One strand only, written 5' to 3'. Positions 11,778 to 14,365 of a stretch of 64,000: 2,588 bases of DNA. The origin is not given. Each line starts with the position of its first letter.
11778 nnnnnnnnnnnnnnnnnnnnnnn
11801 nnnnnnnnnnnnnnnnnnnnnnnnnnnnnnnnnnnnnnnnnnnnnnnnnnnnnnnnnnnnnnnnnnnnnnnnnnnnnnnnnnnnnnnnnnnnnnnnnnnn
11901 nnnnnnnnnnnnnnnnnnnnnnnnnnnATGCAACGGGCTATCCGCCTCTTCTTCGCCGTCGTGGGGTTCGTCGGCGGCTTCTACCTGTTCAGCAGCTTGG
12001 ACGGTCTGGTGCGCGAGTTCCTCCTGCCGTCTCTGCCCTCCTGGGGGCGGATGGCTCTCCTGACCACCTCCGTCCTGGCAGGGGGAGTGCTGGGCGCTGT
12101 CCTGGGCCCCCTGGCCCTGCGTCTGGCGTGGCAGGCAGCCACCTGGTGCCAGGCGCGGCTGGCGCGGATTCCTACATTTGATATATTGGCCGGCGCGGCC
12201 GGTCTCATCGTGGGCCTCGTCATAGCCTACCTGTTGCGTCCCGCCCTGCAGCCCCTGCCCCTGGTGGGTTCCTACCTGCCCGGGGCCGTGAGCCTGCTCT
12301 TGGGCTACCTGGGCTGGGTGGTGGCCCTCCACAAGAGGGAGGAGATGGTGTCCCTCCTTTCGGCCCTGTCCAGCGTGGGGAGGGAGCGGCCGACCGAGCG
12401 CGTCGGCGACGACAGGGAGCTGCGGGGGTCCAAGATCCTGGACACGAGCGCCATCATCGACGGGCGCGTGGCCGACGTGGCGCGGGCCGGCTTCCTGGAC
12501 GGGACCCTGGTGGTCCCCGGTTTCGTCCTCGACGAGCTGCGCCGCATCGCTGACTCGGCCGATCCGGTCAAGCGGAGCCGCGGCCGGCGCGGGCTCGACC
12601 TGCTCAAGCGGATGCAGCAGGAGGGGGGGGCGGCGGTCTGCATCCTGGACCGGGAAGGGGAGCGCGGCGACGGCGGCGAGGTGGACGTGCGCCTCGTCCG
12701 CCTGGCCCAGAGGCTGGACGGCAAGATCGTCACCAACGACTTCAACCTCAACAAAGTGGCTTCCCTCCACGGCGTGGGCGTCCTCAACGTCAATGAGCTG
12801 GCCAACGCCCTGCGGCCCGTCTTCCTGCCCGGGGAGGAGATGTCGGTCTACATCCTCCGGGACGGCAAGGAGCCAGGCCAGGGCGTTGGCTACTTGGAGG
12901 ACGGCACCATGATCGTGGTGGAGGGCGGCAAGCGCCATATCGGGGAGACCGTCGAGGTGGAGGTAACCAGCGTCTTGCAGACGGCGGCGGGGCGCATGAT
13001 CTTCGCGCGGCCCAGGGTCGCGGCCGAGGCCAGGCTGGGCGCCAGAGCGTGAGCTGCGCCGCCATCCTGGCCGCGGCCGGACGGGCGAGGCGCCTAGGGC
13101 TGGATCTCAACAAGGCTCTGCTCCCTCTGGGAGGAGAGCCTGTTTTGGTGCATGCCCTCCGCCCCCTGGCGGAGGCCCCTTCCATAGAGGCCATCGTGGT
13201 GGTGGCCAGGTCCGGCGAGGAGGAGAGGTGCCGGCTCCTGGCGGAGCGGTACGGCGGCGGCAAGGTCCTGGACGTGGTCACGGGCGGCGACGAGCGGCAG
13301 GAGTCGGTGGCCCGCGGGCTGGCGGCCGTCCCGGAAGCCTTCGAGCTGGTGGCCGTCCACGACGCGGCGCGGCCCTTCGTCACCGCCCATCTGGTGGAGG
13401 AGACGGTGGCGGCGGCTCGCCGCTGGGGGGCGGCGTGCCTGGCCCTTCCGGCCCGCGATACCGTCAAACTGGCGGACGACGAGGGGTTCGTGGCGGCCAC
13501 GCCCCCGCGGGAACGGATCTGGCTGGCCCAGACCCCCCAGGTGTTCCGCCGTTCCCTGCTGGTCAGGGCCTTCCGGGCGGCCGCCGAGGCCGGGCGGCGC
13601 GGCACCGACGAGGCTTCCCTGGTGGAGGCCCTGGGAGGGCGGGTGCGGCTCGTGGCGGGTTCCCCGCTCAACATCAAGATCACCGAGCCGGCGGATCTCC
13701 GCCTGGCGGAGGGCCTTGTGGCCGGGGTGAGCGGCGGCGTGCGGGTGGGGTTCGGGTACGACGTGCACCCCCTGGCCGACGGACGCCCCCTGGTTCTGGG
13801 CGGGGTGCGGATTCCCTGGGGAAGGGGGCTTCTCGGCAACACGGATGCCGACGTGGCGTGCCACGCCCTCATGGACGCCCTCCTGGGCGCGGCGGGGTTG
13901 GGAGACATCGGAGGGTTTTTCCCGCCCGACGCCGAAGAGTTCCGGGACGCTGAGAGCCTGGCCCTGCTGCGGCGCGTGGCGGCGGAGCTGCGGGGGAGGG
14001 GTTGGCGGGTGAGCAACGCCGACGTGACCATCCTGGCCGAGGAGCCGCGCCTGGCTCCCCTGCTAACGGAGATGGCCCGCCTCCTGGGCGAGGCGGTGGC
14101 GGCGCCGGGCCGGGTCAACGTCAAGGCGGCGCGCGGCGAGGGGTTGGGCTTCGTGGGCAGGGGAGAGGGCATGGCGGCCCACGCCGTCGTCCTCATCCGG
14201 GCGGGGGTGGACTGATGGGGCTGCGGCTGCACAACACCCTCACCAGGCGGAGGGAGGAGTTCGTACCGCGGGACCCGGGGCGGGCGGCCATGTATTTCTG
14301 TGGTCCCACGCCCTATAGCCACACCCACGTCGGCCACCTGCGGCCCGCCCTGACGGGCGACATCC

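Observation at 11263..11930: disA is absent between radA and yacL; a convergent 131-aa Cys-rich gene and a consensus promoter occupy the gap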

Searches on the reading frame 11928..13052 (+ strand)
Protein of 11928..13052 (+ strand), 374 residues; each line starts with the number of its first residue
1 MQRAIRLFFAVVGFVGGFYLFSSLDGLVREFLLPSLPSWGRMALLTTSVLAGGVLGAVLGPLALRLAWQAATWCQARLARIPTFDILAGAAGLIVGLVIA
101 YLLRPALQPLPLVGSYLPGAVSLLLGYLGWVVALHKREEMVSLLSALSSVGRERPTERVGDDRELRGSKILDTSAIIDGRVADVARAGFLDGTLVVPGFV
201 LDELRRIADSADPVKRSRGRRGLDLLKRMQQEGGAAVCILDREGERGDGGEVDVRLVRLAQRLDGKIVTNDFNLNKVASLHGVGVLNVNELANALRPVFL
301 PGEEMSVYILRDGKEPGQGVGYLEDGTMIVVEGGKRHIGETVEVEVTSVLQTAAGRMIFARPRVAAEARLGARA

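Call 4: search_protein_families(library=pfam, proteins=[window:11928-13052:+], max_evalue=1)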
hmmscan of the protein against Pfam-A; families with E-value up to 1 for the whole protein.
window:11928-13052:+ (374 aa): 8 families
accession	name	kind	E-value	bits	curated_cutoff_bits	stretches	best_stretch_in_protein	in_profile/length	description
PF01938.26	TRAM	-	2e-09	37.6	21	1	301-349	4-51/61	TRAM domain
PF01850.27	PIN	-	4.5e-07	31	23.6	1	170-278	2-118/120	PIN domain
PF18477.7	PIN_9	-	0.00064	20.4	26.3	1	193-287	30-112/116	PIN like domain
PF08745.17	PIN_5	-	0.0028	17.6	27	1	252-296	157-201/205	PINc domain ribonuclease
PF24353.1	DUF7513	-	0.045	14.1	27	1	296-348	17-67/81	Domain of unknown function (DUF7513)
PF13638.12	PIN_4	-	0.068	13.9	21.9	1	170-286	2-129/132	PIN domain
PF07695.17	7TMR-DISM_7TM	-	0.44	10.9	29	1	7-140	32-152/205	7TM diverse intracellular signalling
PF04235.18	DUF418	-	0.57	10.6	23.6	1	90-152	22-92/163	Protein of unknown function (DUF418)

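Call 5: search_protein_families(library=ncbifam, proteins=[window:11928-13052:+], max_evalue=1)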
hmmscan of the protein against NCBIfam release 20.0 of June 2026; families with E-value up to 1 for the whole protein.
window:11928-13052:+ (374 aa): 7 families
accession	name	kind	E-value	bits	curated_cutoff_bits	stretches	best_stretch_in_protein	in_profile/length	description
NF010335.0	PRK13764.1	equivalog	3.1e-08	32.6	340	1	170-321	7-166/613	ATPase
TIGR03875.1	RNA_lig_partner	hypoth_equivalog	0.0016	17.9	95.3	1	252-296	159-203/206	RNA ligase partner protein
NF003345.0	PRK04358.1-6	equivalog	0.0026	17.2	260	1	252-295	165-208/219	hypothetical protein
NF009146.0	PRK12496.1-3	equivalog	0.0043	16.8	268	1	242-283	65-106/162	hypothetical protein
NF009148.0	PRK12496.1-5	equivalog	0.01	15.7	243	1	170-289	4-114/163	hypothetical protein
NF003344.0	PRK04358.1-5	equivalog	0.056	12.8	241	1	253-296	144-187/194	hypothetical protein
NF053605.1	PyTRAM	equivalog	0.62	9.9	85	1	302-351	5-50/56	TRAM domain-containing RNA chaperone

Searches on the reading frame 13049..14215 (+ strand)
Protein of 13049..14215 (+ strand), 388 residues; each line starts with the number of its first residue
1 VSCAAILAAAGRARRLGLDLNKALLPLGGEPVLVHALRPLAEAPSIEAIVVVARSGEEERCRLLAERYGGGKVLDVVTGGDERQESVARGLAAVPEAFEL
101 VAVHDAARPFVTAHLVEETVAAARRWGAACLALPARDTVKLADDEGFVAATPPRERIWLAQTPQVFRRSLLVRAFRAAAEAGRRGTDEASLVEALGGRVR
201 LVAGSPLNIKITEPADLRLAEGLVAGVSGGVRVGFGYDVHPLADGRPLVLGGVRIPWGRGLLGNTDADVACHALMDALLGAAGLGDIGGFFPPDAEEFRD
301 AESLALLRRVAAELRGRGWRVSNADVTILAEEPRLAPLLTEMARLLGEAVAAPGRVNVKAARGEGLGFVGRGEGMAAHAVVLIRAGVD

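Call 4: search_protein_families(library=pfam, proteins=[window:13049-14215:+], max_evalue=1)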
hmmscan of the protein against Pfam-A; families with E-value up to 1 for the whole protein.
window:13049-14215:+ (388 aa): 4 families
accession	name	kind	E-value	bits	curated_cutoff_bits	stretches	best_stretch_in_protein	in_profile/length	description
PF01128.25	IspD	-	1e-61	209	27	1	4-223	2-218/221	2-C-methyl-D-erythritol 4-phosphate cytidylyltransferase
PF02542.21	YgbB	-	1.3e-54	185.2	26.7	1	231-383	1-154/155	YgbB family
PF12804.13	NTP_transf_3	-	7.7e-13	49.4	27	1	6-184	2-151/160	MobA-like NTP transferase domain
PF02348.25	CTP_transf_3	-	0.053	13.8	22.6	1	21-55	15-48/217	Cytidylyltransferase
